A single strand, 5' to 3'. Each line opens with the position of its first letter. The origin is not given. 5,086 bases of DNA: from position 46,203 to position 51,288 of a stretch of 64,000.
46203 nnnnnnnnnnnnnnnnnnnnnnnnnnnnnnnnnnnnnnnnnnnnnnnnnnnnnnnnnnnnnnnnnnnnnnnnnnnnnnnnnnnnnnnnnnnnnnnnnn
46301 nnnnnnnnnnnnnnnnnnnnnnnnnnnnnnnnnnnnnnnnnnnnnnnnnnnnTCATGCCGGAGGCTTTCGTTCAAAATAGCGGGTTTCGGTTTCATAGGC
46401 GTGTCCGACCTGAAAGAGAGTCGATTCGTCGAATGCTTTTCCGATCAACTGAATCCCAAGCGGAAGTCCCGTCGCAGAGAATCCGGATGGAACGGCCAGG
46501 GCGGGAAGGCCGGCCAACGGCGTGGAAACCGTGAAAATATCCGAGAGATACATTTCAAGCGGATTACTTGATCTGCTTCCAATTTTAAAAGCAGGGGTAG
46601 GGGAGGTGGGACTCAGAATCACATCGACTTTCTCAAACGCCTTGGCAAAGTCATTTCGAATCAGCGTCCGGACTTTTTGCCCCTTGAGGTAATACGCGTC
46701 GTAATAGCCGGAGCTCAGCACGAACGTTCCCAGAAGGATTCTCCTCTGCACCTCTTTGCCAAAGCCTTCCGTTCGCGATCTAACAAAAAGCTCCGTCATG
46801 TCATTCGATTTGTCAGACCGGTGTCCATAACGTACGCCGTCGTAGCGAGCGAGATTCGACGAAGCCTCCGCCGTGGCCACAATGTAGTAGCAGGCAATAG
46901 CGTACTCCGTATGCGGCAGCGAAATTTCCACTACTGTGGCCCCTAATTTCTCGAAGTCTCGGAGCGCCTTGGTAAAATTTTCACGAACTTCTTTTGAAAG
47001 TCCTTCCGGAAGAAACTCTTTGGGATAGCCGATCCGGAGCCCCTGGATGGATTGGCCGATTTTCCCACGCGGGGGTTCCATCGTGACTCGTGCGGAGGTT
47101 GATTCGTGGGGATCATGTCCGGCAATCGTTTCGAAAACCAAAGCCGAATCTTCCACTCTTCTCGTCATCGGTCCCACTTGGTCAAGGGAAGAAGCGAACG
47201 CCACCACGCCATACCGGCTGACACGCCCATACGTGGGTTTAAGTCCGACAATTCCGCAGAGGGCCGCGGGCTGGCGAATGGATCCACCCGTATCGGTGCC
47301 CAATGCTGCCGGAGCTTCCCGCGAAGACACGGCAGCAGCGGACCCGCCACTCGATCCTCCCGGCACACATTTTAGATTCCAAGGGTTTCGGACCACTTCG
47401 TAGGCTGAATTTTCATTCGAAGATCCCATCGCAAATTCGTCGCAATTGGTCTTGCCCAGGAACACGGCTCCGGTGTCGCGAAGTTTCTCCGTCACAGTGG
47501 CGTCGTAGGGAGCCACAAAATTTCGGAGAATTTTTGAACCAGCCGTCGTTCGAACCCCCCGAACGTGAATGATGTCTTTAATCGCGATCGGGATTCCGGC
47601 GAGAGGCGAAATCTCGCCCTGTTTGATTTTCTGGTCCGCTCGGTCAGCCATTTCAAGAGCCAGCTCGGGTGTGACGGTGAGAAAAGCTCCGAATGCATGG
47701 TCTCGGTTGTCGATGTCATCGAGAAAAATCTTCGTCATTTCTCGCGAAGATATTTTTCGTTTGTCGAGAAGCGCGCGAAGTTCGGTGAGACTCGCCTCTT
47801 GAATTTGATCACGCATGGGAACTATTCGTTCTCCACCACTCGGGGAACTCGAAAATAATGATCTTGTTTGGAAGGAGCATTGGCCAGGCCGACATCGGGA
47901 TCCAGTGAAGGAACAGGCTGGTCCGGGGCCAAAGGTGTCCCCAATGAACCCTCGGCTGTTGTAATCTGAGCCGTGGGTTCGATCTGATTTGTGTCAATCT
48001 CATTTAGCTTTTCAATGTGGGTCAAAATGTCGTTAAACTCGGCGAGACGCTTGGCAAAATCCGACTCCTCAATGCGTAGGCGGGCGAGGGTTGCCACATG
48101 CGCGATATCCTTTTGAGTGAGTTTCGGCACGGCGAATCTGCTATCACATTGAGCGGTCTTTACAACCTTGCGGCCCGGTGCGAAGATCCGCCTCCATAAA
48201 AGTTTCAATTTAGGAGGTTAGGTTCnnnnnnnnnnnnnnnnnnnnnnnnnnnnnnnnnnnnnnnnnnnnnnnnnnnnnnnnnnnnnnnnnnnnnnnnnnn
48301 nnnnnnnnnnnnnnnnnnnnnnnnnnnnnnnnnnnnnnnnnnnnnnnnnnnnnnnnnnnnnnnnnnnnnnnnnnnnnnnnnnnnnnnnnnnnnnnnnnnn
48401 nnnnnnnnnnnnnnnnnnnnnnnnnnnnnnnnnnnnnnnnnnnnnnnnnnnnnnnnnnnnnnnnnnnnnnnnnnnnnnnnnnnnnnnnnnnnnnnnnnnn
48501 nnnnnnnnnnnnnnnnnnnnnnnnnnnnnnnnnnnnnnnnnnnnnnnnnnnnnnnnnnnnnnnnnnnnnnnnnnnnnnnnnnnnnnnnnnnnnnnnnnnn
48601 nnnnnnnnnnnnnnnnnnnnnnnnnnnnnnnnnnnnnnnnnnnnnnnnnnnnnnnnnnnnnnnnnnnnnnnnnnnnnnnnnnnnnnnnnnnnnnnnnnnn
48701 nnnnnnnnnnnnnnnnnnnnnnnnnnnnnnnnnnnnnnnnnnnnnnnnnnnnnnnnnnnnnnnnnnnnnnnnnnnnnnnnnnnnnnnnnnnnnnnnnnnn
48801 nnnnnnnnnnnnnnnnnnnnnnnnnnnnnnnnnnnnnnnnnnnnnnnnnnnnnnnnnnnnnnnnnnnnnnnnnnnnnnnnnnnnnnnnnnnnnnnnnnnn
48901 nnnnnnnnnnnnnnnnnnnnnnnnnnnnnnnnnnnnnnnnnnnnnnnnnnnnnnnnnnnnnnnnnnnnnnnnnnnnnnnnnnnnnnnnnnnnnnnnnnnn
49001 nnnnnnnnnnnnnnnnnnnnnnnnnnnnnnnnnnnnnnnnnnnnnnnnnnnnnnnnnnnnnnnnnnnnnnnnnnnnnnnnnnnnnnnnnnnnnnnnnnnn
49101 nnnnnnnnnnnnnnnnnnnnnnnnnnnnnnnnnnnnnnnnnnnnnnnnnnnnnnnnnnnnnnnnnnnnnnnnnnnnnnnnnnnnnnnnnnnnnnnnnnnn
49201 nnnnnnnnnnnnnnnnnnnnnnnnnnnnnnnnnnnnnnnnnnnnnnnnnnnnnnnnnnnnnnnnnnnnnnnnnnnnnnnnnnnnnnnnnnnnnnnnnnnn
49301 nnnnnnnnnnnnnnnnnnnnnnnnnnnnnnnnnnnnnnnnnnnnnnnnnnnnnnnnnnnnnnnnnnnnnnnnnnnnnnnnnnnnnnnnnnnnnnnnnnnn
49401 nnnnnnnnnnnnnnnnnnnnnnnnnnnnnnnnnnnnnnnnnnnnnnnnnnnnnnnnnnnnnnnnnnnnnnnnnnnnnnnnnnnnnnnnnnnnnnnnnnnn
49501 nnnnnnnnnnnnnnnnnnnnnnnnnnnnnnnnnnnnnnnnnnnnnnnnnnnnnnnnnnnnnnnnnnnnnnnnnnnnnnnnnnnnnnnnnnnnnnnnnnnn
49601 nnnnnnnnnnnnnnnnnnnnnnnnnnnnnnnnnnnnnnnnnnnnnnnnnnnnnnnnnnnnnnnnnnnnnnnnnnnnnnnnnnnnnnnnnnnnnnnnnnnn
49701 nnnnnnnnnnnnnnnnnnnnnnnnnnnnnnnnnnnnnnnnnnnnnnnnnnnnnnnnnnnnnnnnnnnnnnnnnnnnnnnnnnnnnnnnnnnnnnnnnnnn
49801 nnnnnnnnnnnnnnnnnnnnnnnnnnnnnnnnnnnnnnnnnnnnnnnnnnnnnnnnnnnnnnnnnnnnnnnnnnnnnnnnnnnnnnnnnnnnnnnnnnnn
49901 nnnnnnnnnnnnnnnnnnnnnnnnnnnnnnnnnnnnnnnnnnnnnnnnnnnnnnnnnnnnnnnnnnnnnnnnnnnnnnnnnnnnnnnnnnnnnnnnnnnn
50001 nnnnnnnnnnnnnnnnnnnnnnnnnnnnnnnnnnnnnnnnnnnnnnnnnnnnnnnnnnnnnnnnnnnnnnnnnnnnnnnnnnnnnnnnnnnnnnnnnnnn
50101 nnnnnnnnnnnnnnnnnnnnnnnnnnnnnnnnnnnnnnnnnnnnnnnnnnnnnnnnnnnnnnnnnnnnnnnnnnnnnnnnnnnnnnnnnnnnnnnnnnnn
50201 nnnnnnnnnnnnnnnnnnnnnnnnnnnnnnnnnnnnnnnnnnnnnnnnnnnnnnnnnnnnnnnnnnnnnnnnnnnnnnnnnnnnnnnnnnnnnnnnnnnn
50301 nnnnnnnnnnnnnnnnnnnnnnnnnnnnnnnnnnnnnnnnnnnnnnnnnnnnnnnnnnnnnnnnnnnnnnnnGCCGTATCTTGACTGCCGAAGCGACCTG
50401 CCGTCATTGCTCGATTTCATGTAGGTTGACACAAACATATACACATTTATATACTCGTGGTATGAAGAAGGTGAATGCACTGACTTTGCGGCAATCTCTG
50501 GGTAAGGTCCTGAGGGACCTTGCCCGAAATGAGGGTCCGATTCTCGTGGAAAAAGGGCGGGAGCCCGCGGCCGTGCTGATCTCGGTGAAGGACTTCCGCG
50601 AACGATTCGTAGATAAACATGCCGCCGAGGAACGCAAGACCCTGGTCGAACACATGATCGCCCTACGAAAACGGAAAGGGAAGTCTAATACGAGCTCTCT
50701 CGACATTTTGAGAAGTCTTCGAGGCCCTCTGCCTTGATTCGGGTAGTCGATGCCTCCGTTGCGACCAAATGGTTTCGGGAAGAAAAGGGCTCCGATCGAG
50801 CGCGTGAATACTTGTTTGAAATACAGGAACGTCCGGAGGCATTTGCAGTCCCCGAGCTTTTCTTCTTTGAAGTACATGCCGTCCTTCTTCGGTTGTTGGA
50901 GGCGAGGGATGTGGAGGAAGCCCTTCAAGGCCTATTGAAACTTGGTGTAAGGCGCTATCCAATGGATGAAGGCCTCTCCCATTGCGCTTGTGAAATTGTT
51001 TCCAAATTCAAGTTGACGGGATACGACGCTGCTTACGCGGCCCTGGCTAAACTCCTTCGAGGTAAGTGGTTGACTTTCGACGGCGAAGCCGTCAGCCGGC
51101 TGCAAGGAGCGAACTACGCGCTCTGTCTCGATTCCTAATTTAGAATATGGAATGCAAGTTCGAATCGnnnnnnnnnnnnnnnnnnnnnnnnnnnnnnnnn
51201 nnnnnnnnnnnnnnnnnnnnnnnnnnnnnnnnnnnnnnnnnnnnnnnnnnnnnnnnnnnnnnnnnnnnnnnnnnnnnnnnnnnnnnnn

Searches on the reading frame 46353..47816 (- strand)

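Call 4: search_protein_families(library=pfam, proteins=[window:46353-47816:-], max_evalue=0.01)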
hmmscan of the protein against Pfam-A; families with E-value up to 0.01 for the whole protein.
window:46353-47816:- (487 aa): 1 family
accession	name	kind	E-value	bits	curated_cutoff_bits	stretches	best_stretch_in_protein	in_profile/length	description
PF01425.27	Amidase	-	1.1e-159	532.7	27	1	26-467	1-444/445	Amidase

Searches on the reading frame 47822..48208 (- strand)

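Call 4: search_protein_families(library=pfam, proteins=[window:47822-48208:-], max_evalue=0.01)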
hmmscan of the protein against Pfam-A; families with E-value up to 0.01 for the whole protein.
window:47822-48208:- (128 aa): 1 family
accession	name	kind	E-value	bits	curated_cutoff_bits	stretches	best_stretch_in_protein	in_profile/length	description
PF02686.20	GatC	-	6.7e-15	55.5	23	1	50-121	5-66/66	Glu-tRNAGln amidotransferase C subunit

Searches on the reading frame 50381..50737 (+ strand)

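Call 4: search_protein_families(library=pfam, proteins=[window:50381-50737:+], max_evalue=0.01)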
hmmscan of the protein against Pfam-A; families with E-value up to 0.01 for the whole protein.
window:50381-50737:+ (118 aa): 1 family
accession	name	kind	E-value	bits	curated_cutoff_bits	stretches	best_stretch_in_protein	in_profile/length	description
PF02604.26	PhdYeFM_antitox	-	2.9e-07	30.6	29.8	1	28-74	1-47/74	Antitoxin Phd_YefM, type II toxin-antitoxin system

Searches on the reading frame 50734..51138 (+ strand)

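Call 4: search_protein_families(library=pfam, proteins=[window:50734-51138:+], max_evalue=0.01)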
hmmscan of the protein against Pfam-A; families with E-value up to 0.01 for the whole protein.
window:50734-51138:+ (134 aa): 1 family
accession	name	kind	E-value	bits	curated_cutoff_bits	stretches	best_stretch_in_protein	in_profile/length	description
PF01850.27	PIN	-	1.1e-13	52.3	23.6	1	4-118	2-113/120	PIN domain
